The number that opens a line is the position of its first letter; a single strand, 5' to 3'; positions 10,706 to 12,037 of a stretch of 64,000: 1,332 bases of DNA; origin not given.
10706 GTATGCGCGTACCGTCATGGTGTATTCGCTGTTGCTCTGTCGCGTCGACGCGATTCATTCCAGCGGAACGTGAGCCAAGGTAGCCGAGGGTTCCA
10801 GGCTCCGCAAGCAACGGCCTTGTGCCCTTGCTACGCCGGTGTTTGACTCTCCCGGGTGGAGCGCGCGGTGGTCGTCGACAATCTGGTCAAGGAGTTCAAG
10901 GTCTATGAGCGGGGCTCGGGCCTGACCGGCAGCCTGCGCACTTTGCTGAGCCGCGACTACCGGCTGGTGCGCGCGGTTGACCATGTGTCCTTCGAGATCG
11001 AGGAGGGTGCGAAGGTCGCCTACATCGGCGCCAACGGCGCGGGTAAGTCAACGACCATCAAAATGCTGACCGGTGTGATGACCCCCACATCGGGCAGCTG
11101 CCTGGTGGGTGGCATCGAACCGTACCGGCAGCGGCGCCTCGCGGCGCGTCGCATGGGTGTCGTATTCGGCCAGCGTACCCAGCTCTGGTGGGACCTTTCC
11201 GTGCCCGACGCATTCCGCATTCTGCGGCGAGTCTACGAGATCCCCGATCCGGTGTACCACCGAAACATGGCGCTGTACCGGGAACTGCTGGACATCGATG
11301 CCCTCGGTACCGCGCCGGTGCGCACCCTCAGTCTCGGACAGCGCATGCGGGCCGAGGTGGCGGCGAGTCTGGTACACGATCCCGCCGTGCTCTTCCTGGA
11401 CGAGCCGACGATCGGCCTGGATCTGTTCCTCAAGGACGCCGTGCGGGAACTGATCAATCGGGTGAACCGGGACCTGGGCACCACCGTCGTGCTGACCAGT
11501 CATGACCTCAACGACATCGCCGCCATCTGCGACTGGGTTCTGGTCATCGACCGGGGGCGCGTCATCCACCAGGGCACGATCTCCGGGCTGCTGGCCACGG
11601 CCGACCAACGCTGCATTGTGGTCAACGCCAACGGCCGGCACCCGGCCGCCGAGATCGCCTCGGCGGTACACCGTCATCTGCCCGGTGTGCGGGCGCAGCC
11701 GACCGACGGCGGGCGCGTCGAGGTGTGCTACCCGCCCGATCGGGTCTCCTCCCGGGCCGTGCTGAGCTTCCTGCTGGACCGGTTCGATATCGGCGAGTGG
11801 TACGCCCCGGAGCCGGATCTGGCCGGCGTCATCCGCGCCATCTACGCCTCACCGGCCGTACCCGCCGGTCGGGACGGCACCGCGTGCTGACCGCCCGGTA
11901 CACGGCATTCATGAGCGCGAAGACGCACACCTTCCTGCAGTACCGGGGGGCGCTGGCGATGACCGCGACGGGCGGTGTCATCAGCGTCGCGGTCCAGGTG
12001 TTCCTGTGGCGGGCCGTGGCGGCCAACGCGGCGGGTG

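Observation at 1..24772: Acarbose/validamycin-family C7N-aminocyclitol locus with a non-canonical gene set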

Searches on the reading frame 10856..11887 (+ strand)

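Call 6: search_protein_families(library=pfam, proteins=[window:10856-11887:+], max_evalue=0.001)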
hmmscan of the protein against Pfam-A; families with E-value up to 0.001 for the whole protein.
window:10856-11887:+ (344 aa): 2 families
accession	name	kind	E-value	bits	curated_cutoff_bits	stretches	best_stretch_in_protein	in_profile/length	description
PF00005.33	ABC_tran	-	2e-24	87.2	25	1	42-185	2-136/137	ABC transporter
PF13304.12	AAA_21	-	1.9e-09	38.5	27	1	148-218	228-300/304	AAA domain, putative AbiEii toxin, Type IV TA system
